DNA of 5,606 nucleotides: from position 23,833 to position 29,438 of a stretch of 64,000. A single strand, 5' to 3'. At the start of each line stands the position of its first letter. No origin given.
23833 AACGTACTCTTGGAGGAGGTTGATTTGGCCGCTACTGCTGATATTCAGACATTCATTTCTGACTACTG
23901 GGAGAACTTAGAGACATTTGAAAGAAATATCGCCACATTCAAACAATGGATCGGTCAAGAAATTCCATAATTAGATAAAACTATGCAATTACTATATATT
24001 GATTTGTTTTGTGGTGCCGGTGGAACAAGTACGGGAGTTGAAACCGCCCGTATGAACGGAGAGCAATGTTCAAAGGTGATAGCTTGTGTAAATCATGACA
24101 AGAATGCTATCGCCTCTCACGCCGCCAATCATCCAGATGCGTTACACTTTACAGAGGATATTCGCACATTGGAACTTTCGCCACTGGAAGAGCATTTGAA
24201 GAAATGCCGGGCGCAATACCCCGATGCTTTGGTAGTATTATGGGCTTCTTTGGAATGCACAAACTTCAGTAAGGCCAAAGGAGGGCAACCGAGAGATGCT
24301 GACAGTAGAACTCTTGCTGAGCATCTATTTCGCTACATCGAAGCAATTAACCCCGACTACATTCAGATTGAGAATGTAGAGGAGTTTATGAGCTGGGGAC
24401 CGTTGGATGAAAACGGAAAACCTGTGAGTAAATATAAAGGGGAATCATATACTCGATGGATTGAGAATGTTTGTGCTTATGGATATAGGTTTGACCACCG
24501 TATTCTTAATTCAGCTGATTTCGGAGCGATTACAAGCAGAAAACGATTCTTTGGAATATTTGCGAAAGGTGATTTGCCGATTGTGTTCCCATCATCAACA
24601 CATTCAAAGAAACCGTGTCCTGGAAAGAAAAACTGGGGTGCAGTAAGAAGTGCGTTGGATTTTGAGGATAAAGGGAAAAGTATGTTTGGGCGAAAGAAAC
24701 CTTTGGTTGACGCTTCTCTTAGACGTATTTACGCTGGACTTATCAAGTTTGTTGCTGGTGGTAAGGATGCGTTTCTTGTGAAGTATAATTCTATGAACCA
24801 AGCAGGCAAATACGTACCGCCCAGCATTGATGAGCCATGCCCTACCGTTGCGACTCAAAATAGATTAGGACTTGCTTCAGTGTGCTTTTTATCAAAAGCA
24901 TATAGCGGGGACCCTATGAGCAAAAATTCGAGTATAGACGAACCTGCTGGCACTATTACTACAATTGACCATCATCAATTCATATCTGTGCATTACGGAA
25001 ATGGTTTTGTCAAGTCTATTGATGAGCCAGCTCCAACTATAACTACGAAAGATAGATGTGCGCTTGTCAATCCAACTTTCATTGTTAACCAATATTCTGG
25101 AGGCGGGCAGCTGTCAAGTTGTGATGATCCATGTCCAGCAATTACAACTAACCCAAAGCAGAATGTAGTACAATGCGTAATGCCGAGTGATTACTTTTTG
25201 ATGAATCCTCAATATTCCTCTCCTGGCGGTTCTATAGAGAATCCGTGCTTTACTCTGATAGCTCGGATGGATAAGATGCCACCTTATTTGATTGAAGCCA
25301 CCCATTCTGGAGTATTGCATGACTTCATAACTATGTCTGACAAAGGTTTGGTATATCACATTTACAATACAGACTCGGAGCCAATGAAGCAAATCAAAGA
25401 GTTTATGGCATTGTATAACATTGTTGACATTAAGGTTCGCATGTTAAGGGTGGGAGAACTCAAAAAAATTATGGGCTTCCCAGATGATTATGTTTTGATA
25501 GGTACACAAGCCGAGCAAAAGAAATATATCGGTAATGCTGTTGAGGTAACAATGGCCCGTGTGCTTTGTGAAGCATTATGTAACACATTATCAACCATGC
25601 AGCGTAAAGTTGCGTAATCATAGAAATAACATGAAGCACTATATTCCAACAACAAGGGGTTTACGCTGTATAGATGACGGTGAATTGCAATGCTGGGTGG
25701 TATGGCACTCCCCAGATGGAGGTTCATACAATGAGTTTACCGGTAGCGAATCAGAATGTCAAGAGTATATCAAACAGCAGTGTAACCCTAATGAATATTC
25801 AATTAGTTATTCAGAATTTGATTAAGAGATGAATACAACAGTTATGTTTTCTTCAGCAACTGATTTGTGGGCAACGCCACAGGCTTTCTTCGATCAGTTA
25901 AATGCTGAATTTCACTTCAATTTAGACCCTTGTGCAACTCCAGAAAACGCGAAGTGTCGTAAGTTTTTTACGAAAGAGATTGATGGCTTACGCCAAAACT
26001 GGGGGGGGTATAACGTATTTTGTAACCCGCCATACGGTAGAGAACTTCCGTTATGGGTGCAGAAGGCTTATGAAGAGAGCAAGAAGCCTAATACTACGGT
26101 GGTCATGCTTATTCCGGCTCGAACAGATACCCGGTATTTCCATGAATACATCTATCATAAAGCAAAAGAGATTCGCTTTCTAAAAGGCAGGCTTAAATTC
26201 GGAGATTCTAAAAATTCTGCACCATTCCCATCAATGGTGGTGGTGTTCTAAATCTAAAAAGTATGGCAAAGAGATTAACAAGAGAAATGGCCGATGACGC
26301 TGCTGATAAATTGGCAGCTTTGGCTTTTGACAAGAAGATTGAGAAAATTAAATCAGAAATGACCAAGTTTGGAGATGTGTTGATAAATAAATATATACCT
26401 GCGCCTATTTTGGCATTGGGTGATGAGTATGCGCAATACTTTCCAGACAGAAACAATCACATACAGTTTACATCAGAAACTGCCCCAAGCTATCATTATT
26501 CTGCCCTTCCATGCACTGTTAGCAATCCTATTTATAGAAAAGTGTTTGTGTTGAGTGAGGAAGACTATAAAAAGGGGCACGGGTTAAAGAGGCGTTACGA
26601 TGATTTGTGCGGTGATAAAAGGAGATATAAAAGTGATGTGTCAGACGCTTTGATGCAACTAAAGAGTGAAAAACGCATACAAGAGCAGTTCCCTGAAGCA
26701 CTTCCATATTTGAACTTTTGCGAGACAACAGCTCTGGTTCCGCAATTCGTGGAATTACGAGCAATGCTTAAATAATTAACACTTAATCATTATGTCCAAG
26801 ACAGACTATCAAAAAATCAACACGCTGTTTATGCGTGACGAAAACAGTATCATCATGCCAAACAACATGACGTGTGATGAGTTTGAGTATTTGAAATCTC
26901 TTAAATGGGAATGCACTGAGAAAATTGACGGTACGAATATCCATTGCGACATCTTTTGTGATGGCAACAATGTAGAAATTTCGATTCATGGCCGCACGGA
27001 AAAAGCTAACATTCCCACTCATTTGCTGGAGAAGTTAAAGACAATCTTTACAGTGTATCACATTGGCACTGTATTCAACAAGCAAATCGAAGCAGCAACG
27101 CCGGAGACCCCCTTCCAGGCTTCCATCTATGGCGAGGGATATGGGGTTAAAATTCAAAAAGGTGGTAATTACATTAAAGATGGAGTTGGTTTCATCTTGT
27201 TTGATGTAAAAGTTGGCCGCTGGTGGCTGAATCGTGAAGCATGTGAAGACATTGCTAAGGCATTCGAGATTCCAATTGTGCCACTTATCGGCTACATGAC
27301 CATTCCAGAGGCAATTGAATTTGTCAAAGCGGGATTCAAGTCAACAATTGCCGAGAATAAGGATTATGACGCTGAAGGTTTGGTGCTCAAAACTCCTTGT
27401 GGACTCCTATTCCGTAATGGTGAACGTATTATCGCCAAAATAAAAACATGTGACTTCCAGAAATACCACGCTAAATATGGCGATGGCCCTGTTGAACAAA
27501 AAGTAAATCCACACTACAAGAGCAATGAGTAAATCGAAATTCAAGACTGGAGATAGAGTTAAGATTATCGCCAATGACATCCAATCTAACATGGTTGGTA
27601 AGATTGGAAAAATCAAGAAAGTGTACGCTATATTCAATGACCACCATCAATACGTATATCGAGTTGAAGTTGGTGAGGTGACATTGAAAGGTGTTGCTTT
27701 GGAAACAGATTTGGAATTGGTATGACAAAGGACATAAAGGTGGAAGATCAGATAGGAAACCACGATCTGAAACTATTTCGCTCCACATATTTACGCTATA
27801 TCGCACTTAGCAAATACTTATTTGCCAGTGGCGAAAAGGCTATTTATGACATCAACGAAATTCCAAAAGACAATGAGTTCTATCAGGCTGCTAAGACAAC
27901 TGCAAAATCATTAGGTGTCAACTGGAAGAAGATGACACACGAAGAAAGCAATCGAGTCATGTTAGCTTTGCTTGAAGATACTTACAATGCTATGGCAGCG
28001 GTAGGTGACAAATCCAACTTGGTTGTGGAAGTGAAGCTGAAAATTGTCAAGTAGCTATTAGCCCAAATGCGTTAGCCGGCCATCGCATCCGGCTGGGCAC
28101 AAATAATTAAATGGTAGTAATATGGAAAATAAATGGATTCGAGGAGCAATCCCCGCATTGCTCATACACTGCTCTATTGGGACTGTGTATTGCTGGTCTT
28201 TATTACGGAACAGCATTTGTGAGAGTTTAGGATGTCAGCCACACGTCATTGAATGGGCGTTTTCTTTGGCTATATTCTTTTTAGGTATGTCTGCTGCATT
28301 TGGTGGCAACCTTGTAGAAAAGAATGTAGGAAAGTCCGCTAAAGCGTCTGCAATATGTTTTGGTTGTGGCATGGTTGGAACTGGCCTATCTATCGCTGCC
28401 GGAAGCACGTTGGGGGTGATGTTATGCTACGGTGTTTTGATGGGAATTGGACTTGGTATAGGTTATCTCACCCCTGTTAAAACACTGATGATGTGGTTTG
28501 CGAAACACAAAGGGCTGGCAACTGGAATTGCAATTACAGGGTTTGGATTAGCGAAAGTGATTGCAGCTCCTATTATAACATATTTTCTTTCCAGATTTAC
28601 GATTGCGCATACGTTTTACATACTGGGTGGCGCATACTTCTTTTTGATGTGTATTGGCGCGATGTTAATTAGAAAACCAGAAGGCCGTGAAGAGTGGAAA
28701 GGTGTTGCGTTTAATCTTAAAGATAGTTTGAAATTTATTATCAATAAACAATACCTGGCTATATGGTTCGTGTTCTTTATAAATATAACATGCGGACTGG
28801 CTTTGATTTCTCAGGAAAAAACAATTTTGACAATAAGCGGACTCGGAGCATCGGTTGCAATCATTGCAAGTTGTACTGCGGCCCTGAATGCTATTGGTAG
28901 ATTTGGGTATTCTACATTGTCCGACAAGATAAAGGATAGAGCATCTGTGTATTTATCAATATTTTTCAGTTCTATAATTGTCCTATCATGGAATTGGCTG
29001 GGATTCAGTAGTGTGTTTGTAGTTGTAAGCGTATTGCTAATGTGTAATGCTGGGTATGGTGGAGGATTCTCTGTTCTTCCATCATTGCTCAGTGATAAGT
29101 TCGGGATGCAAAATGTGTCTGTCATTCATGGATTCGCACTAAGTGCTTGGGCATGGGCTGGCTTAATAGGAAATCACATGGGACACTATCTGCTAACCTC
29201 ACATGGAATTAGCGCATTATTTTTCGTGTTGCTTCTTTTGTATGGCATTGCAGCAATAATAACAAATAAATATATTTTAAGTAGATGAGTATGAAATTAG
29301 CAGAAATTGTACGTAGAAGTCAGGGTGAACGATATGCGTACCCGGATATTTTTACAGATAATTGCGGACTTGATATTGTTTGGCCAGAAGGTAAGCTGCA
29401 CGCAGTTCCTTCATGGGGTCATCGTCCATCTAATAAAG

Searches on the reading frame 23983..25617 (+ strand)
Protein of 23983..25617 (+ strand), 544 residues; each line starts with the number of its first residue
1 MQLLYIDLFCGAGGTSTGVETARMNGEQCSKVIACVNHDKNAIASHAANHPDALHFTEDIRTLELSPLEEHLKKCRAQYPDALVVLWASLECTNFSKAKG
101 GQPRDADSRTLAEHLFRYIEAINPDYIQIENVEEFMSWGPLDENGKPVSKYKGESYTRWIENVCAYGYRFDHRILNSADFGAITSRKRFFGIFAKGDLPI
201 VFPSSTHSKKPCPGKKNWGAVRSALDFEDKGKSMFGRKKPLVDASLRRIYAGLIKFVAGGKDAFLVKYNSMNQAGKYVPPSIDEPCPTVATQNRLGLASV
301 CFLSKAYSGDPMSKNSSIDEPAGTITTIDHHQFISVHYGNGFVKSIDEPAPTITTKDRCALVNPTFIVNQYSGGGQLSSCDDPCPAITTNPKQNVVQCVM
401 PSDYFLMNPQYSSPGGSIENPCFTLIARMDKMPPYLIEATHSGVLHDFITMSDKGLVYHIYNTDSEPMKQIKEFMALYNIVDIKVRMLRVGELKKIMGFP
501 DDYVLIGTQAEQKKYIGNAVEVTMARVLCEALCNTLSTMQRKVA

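Call 15: search_protein_families(library=phrogs, proteins=[window:23983-25617:+], max_evalue=0.001)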
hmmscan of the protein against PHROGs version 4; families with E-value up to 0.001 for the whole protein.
window:23983-25617:+ (544 aa): 7 families
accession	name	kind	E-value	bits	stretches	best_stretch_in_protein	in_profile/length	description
phrog_116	-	other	2.5e-80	271.8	1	1-541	206-498/779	DNA methyltransferase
phrog_363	-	other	8.4e-30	105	1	1-195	52-215/327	DNA methyltransferase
phrog_29443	-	unknown function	6.1e-23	82.3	1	3-157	3-144/273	-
phrog_5999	-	other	4e-19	69.6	1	2-112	2-100/109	DNA methyltransferase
phrog_23072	-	other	3.8e-15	57.3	1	477-536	325-391/400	DNA methyltransferase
phrog_13621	-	unknown function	4.3e-11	43.7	1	477-538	46-114/121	-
phrog_36001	-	unknown function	5.6e-05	22.5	0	485-535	647-697/715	-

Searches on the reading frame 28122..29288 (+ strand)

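Call 15: search_protein_families(library=phrogs, proteins=[window:28122-29288:+], max_evalue=0.001)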
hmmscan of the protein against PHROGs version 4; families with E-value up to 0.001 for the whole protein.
window:28122-29288:+ (388 aa): 1 family
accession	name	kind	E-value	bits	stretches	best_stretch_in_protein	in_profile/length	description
phrog_2034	-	unknown function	9.2e-10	38.7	1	18-379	25-391/406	-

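Call 111: search_protein_families(library=pfam, proteins=[window:28122-29288:+], max_evalue=0.001)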
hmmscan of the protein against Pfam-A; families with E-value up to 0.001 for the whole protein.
window:28122-29288:+ (388 aa): 1 family
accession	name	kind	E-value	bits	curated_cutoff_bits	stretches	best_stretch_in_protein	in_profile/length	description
PF07690.21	MFS_1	-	7.4e-26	91.3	33.4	1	31-350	22-346/347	Major Facilitator Superfamily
